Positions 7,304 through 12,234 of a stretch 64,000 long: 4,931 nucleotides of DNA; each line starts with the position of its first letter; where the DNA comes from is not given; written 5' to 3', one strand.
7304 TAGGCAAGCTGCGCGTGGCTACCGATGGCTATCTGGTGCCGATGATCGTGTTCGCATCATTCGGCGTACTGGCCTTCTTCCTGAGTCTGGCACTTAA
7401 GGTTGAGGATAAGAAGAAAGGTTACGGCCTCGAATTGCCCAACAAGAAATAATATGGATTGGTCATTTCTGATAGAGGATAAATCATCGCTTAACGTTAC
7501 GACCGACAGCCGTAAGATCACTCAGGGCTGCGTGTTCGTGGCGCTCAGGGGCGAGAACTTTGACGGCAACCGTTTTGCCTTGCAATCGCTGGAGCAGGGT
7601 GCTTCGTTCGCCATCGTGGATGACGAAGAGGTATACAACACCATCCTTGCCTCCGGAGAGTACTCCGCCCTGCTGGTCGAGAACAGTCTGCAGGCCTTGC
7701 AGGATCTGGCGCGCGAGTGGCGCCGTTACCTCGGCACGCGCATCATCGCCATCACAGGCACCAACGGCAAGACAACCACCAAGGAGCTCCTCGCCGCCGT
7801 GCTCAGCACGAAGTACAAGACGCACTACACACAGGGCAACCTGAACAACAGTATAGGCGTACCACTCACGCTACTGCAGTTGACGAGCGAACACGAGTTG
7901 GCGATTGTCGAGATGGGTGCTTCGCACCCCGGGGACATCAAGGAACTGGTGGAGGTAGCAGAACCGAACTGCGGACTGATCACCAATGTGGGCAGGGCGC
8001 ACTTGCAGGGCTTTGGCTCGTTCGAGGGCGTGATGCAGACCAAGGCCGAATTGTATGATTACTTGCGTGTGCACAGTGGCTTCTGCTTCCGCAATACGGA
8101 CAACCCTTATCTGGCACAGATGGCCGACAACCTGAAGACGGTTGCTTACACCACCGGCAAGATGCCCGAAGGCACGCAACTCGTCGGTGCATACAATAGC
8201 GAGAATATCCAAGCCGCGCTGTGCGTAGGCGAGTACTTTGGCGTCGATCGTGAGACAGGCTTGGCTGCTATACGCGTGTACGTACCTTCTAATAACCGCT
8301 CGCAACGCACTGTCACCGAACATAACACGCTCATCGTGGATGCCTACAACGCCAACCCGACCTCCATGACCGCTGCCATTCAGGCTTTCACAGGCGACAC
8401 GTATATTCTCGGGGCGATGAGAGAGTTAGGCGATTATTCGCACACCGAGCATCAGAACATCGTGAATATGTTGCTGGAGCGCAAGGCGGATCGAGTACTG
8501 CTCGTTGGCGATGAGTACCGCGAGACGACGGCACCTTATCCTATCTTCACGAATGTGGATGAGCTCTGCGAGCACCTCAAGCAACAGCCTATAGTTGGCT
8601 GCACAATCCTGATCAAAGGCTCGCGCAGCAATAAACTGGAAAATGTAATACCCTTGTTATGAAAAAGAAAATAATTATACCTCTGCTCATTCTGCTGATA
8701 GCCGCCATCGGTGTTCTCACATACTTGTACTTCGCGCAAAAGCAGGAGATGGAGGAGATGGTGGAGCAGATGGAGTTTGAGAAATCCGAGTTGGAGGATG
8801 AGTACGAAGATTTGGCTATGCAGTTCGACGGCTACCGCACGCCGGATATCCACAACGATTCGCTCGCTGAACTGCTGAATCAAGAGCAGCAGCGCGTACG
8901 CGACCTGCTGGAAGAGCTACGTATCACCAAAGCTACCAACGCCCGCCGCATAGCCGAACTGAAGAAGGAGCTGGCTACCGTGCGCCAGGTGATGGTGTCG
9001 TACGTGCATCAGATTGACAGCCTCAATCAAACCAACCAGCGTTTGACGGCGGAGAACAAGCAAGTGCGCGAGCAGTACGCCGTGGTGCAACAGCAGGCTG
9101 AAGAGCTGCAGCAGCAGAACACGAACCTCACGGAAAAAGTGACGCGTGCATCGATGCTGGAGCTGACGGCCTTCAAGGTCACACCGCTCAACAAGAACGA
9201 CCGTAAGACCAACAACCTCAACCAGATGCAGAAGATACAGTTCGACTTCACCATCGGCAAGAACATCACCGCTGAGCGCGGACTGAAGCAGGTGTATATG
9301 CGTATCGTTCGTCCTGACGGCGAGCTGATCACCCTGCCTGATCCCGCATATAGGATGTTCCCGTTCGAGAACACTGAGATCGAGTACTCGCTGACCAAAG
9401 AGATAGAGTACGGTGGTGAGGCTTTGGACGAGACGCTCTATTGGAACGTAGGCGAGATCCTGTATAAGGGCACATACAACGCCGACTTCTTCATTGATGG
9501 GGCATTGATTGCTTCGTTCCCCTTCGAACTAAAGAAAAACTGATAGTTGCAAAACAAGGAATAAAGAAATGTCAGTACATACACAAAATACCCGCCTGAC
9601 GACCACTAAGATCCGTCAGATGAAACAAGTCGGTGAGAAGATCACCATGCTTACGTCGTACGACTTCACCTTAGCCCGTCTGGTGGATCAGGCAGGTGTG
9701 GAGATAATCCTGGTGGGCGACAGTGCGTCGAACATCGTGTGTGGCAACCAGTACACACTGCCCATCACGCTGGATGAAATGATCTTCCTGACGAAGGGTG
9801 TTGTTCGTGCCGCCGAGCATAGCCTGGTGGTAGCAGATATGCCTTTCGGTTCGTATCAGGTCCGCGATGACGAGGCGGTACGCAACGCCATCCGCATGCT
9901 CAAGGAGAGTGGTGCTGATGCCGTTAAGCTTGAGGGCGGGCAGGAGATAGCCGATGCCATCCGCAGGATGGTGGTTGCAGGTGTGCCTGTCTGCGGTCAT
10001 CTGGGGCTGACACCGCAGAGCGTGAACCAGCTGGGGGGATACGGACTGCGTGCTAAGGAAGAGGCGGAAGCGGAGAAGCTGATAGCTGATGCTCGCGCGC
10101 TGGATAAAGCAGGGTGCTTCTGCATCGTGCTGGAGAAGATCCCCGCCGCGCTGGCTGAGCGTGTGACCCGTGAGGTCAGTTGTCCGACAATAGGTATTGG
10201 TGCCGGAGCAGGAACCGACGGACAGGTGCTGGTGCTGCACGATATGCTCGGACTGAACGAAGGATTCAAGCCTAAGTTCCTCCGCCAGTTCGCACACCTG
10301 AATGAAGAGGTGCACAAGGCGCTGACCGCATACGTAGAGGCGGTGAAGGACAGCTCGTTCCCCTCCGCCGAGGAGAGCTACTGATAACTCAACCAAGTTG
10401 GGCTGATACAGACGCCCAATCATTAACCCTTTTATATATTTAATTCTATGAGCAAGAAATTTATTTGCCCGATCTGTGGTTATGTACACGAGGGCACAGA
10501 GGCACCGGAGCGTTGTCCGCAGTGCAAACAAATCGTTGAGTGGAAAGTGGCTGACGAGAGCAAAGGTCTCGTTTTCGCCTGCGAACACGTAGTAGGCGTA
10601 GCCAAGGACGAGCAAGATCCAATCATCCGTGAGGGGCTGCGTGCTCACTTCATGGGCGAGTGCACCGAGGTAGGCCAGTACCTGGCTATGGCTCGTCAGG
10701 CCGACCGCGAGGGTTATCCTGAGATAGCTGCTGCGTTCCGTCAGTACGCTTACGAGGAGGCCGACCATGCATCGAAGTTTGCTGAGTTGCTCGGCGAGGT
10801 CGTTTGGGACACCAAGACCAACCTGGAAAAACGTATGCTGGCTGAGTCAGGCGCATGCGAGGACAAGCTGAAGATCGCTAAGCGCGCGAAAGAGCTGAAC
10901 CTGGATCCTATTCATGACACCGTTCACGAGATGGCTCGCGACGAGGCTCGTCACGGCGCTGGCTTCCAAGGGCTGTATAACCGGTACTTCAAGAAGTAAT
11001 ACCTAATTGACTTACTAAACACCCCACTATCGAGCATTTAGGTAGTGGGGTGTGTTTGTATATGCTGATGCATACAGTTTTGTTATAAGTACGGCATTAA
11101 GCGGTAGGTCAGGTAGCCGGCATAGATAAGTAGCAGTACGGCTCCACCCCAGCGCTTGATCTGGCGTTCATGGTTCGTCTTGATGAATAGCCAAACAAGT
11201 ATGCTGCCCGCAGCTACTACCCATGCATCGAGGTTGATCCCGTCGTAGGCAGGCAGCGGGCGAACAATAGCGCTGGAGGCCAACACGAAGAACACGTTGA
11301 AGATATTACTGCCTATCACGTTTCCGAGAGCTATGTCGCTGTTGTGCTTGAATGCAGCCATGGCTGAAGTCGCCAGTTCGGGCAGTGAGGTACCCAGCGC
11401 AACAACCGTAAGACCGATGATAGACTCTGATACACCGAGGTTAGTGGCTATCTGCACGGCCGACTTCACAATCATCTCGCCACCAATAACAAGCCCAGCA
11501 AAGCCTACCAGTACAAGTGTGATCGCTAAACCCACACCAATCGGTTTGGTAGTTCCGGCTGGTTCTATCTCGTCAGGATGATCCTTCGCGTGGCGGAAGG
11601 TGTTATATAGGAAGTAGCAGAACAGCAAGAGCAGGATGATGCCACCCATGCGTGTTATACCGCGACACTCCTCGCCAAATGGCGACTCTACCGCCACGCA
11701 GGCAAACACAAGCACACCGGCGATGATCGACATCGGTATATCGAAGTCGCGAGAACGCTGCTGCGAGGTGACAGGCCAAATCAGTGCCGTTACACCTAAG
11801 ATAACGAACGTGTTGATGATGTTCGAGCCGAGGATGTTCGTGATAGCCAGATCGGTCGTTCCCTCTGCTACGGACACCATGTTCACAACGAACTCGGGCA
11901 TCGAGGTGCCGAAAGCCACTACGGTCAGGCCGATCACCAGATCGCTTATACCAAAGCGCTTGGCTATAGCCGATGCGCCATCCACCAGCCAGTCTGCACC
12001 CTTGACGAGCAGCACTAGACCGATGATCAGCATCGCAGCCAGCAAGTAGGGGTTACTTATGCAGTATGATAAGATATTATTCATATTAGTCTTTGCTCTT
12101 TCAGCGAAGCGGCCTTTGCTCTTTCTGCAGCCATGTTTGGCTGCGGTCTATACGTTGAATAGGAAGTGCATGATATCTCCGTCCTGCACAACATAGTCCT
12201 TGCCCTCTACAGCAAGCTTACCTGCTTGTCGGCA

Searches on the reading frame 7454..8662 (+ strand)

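Call 77: search_protein_families(library=pfam, proteins=[window:7454-8662:+], max_evalue=0.0001)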
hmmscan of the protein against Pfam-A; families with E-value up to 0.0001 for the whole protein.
window:7454-8662:+ (402 aa): 3 families
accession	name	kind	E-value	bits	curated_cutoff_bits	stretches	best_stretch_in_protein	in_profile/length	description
PF08245.18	Mur_ligase_M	-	1.4e-35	123.5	24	1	100-230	1-138/200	Mur ligase middle domain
PF02875.26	Mur_ligase_C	-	1.5e-13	52.1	28.4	1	282-390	2-126/127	Mur ligase, glutamate ligase domain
PF01225.30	Mur_ligase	-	1.3e-08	35.5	21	1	14-89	4-94/95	Mur ligase family, catalytic domain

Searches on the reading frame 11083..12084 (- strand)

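Call 77: search_protein_families(library=pfam, proteins=[window:11083-12084:-], max_evalue=0.0001)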
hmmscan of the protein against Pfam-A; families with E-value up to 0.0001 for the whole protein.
window:11083-12084:- (333 aa): 1 family
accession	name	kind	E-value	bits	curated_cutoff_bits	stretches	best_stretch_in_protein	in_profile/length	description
PF01699.29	Na_Ca_ex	-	9.1e-70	233.9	24.9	2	15-161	2-148/151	Sodium/calcium exchanger protein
